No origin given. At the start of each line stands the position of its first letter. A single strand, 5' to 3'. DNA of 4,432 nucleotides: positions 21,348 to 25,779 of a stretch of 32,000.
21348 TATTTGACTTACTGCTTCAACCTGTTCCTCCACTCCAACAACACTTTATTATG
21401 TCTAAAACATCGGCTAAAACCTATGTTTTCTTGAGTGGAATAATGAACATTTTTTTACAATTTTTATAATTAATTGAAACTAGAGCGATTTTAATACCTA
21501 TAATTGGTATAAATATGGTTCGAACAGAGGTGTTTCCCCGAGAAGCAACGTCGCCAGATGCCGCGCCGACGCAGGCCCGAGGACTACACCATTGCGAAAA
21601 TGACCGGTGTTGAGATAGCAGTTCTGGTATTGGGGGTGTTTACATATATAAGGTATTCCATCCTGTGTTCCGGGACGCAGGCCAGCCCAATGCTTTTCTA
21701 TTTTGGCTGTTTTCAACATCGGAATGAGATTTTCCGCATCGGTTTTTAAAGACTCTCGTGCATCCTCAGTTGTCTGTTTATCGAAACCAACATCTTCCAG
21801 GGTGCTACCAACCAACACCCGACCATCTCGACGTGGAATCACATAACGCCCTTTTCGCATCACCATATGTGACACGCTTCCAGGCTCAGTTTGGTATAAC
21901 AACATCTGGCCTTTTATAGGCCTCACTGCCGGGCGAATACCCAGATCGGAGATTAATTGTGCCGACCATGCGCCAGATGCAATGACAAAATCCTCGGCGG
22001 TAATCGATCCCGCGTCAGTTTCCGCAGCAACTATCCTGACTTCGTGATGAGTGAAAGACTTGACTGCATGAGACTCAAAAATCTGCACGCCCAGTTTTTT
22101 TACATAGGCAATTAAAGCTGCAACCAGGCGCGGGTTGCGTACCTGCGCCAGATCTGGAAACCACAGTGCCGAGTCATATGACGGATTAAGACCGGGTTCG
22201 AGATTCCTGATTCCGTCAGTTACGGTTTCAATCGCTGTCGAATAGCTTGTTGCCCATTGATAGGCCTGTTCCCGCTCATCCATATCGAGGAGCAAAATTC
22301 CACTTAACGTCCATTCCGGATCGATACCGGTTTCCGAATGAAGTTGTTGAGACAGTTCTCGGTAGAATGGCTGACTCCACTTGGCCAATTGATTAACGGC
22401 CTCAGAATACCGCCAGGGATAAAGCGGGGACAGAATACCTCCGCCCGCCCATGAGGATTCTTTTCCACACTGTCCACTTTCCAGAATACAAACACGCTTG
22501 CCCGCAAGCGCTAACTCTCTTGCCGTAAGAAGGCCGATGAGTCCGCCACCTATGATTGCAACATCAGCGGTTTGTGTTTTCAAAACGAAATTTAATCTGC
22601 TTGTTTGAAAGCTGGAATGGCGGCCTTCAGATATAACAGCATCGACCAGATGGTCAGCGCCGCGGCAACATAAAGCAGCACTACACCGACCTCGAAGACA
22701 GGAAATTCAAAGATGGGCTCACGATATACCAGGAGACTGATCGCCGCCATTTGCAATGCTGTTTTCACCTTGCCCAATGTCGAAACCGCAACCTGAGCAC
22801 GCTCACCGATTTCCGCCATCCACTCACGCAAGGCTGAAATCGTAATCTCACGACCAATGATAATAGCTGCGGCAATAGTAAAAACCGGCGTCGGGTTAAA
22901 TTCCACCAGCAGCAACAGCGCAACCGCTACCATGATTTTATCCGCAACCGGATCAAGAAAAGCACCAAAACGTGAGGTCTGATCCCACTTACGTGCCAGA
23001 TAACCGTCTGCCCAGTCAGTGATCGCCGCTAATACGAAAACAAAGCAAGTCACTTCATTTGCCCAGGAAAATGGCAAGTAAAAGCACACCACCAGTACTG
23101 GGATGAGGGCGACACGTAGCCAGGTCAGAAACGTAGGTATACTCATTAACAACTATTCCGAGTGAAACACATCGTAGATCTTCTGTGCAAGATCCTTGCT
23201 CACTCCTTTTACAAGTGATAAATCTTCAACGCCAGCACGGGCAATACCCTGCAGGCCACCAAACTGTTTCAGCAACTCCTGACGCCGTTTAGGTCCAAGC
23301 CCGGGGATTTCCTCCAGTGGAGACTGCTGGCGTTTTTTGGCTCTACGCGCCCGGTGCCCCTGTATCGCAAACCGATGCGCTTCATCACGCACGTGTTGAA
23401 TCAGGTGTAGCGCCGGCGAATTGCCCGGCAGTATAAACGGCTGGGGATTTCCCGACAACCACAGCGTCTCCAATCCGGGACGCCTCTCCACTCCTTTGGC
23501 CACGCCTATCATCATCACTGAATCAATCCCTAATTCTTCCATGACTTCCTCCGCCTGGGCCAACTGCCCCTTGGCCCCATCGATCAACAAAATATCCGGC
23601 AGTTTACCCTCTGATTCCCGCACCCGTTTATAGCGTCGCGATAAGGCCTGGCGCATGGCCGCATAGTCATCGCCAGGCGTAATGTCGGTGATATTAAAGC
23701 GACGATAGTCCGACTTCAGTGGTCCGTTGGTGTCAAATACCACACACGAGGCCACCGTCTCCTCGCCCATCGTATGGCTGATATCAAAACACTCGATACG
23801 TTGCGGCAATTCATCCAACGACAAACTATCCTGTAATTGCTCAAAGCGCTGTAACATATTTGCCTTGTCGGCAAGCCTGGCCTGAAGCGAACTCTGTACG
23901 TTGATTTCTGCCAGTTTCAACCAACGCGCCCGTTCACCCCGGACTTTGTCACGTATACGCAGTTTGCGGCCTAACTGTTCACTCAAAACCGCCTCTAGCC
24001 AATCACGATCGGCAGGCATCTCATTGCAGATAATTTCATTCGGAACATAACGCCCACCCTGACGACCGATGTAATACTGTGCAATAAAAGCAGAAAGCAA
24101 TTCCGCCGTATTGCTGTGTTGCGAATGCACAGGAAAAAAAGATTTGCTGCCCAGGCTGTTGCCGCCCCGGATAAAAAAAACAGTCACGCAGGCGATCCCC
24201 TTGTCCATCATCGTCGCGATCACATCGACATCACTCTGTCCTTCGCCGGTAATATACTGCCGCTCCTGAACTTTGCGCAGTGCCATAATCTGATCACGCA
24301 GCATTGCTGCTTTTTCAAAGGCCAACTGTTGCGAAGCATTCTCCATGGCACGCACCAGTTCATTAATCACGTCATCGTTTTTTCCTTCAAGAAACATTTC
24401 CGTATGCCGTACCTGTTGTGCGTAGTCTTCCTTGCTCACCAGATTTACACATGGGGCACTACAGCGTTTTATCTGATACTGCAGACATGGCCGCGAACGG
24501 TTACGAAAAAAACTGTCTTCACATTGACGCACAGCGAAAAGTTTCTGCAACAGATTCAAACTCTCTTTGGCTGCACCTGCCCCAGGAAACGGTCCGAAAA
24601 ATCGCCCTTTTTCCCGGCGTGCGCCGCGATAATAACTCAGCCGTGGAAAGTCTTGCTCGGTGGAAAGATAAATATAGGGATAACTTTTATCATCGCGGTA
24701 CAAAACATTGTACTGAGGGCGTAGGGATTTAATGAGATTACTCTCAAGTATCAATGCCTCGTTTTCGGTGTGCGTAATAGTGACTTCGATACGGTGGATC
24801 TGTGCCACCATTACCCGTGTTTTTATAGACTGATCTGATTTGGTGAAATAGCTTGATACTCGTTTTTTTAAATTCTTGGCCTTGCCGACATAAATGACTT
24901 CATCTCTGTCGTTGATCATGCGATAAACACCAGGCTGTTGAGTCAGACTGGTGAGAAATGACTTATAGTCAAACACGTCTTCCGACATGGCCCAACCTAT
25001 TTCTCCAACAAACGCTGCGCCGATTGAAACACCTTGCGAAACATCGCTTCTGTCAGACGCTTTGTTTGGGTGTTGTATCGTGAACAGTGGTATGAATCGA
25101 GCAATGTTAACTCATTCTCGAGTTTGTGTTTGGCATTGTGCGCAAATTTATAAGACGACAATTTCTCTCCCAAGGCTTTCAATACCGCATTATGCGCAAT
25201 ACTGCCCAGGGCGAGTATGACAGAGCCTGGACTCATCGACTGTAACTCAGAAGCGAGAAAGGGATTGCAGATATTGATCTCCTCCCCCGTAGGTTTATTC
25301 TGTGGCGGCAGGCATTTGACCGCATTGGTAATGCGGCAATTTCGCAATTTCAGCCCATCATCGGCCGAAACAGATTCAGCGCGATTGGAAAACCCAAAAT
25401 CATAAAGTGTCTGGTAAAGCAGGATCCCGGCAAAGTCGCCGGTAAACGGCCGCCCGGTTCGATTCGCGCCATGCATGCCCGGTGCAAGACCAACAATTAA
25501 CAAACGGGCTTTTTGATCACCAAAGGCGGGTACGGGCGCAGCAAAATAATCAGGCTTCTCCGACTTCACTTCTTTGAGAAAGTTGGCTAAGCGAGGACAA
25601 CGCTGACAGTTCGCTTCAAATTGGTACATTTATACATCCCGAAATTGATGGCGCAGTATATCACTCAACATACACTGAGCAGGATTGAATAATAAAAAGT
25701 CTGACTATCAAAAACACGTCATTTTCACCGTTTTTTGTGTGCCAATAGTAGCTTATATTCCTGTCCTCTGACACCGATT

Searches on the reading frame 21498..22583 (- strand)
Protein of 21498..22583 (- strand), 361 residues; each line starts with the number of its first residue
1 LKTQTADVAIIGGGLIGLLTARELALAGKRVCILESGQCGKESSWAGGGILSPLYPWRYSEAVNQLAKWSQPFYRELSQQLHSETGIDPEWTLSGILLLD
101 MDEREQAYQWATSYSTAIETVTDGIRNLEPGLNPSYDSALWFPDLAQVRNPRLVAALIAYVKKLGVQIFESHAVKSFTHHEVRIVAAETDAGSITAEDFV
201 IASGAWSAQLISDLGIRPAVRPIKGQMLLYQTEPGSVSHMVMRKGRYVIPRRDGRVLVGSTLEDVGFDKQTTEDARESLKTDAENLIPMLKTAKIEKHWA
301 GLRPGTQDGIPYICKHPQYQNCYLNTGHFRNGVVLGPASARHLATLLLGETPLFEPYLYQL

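Call 11: search_protein_families(library=ncbifam, proteins=[window:21498-22583:-], max_evalue=0.001)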
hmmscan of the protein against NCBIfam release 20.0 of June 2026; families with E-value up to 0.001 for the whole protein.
window:21498-22583:- (361 aa): 46 families (the best 25 are shown)
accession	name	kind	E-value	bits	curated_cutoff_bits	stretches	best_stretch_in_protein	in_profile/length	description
TIGR02352.1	thiamin_ThiO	equivalog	4.1e-90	302.4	250.8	1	8-350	1-350/351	glycine oxidase ThiO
NF001933.0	PRK00711.1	subfamily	4.3e-38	131.4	383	2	74-353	115-405/429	D-amino acid dehydrogenase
TIGR03197.1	MnmC_Cterm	equivalog_domain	5.7e-28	98.1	174.2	1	7-316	1-316/400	FAD-dependent 5-carboxymethylaminomethyl-2-thiouridine(34) oxidoreductase MnmC1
NF002480.1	PRK01747.1-1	equivalog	2.7e-25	88.8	540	1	3-323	246-572/645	bifunctional tRNA (5-methylaminomethyl-2-thiouridine)(34)-methyltransferase MnmC2/FAD-dependent 5-carboxymethylaminomethyl-2-thiouridine(34)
TIGR03329.1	Phn_aa_oxid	hypoth_equivalog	2.1e-18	66.4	632.8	2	140-350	172-394/460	putative aminophosphonate oxidoreductase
NF009074.0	PRK12409.1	equivalog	3.5e-18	66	494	1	121-346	167-402/410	D-amino acid dehydrogenase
NF033460.1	glycerol3P_ox_II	equivalog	6.6e-17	61.7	460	2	124-346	125-359/361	type 2 glycerol-3-phosphate oxidase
TIGR03377.1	glycerol3P_GlpA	equivalog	7.9e-16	57.7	552.8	1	121-304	113-305/530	anaerobic glycerol-3-phosphate dehydrogenase subunit GlpA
TIGR01373.1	soxB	subfamily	5.8e-15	55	529.45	1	5-348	30-383/407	sarcosine oxidase subunit beta family protein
NF040813.1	pro_dh_Thprot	equivalog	7.9e-15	54.8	600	1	140-350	163-351/362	D-proline dehydrogenase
TIGR03364.1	HpnW_proposed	hypoth_equivalog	6.4e-13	48.5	285.1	1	7-236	2-226/365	TIGR03364 family FAD-dependent oxidoreductase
NF008313.0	PRK11101.1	equivalog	3.4e-12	45.7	425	1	123-304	124-316/548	anaerobic glycerol-3-phosphate dehydrogenase subunit A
NF008425.0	PRK11259.1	equivalog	8.7e-12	44.7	257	1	4-234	3-230/377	N-methyl-L-tryptophan oxidase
NF050086.1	pipecolate_AmaA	exception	3.7e-11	42.3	600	1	3-46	23-66/425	L-pipecolate oxidase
TIGR00275.1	TIGR00275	subfamily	3.6e-09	35.9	183.8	1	152-208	107-162/401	aminoacetone oxidase family FAD-binding enzyme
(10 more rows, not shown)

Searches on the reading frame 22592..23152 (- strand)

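Call 11: search_protein_families(library=ncbifam, proteins=[window:22592-23152:-], max_evalue=0.001)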
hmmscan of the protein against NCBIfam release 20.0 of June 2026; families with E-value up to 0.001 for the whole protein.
window:22592-23152:- (186 aa): 10 families
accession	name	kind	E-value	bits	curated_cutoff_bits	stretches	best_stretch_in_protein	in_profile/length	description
NF008090.0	PRK10832.1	equivalog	1.6e-66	223.9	304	1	1-179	1-176/182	CDP-diacylglycerol--glycerol-3-phosphate 3-phosphatidyltransferase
TIGR00560.1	pgsA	equivalog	1.7e-52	178.6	109.1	1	4-181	2-179/183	CDP-diacylglycerol--glycerol-3-phosphate 3-phosphatidyltransferase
NF053678.1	ClpnSynClsA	equivalog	1.1e-21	77.8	240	1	3-180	3-170/180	cardiolipin synthase ClsA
NF040950.1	archin_ph_syn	equivalog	1.4e-10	41.3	180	1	16-170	31-182/191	archaetidylinositol phosphate synthase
TIGR00473.1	pssA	equivalog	1.7e-08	34.7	107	1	30-158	20-145/153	CDP-diacylglycerol--serine O-phosphatidyltransferase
TIGR04217.1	archae_ser_T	exception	1.9e-07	31.1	200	1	31-87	32-89/221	archaetidylserine synthase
NF045883.1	PIPSynth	equivalog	2.1e-06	27.6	170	1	23-172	41-189/197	phosphatidylinositol phosphate synthase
NF041135.1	IPPtranDIPPsyn_Thcocales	equivalog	8.8e-06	25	580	1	30-101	272-346/419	bifunctional L-myo-inositol-1-phosphate cytidylyltransferase/CDP-L-myo-inositol myo-inositolphosphotransferase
NF038086.1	anchor_synt_A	exception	0.00023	21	200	1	38-85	38-84/222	protein sorting system archaetidylserine synthase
NF038087.1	arch_ser_synth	exception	0.00028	20.6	240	1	32-85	30-87/216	archaetidylserine synthase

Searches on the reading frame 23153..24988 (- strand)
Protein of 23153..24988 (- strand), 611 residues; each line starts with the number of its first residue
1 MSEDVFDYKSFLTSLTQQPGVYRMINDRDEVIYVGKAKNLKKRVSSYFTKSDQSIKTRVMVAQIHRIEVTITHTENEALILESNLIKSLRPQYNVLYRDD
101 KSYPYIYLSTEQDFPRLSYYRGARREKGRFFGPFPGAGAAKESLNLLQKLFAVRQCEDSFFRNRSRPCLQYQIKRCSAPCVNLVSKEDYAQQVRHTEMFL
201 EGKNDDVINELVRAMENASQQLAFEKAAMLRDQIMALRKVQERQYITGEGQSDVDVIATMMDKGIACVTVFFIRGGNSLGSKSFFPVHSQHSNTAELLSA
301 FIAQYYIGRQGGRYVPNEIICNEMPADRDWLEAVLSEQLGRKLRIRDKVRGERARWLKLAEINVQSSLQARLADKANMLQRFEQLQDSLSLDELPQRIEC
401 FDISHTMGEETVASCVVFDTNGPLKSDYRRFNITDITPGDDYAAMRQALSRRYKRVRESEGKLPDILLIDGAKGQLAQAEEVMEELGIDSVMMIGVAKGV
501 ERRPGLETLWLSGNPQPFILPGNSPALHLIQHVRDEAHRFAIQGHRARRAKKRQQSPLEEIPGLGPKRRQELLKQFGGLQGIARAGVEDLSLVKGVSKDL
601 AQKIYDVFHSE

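Call 14: search_protein_families(library=ncbifam, proteins=[window:23153-24988:-], max_evalue=0.00001)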
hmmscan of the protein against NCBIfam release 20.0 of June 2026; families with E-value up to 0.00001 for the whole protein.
window:23153-24988:- (611 aa): 15 families
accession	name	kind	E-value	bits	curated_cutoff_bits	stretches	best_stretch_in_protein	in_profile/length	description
TIGR00194.1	uvrC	equivalog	2.2e-199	663.9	285.45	1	10-588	3-573/574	excinuclease ABC subunit UvrC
NF001824.0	PRK00558.1-5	equivalog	4e-160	534.3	451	1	7-610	6-646/652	excinuclease ABC subunit UvrC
NF011263.0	PRK14669.1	equivalog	1.6e-145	486.2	1108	1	9-608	4-602/624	excinuclease ABC subunit C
NF011260.0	PRK14666.1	equivalog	2.2e-124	416.7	649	2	12-325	6-317/698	excinuclease ABC subunit C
NF011261.0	PRK14667.1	equivalog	1.8e-117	393.2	818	1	9-606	7-563/567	excinuclease ABC subunit C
NF011262.0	PRK14668.1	equivalog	2.7e-114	382.6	544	1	13-605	11-574/577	excinuclease ABC subunit C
NF011266.0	PRK14672.1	equivalog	4.4e-94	316.2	1504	2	18-307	21-304/691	excinuclease ABC subunit C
NF011264.0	PRK14670.1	equivalog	4.1e-89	299.5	1021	1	12-606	12-587/602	excinuclease ABC subunit C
NF005906.0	PRK07883.1-4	equivalog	5.2e-69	233.1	495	1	11-290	208-488/563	DEDD exonuclease domain-containing protein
NF005907.0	PRK07883.1-5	equivalog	3.4e-49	167.7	454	1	14-244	226-458/584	DEDD exonuclease domain-containing protein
NF005905.0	PRK07883.1-3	equivalog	2.6e-42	145.2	508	1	8-244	216-450/581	DEDD exonuclease domain-containing protein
NF005904.0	PRK07883.1-2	equivalog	2.5e-34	118.5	969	1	13-247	227-463/584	DEDD exonuclease domain-containing protein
NF005903.0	PRK07883.1-1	equivalog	1.6e-28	99.5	1038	1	13-236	243-463/642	DEDD exonuclease domain-containing protein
NF007833.0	PRK10545.1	equivalog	3.8e-17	62.4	367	1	9-195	25-208/289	excinuclease Cho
NF010337.0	PRK13766.1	equivalog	1.7e-07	29.7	610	1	542-610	708-777/781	Hef nuclease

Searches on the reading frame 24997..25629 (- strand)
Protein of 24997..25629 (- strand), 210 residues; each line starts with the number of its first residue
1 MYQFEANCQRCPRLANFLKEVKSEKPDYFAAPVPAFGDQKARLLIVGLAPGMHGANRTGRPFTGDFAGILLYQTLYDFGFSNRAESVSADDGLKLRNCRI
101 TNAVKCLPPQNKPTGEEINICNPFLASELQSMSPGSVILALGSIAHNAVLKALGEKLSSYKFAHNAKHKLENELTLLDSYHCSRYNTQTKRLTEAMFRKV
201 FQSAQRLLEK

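Call 14: search_protein_families(library=ncbifam, proteins=[window:24997-25629:-], max_evalue=0.00001)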
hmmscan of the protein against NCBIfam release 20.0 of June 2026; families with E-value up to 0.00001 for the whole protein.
window:24997-25629:- (210 aa): 3 families
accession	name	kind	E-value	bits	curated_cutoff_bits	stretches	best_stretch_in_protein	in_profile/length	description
TIGR00758.1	UDG_fam4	subfamily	2.6e-22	79.3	125.3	1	32-202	13-169/173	uracil-DNA glycosylase, family 4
NF040953.1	Arch_udg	equivalog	2.5e-21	76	250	1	31-200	22-182/184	type-4 uracil-DNA glycosylase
TIGR03914.1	UDG_fam_dom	hypoth_equivalog_domain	9.4e-12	45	189.95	1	33-183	68-206/231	UdgX family uracil-DNA binding protein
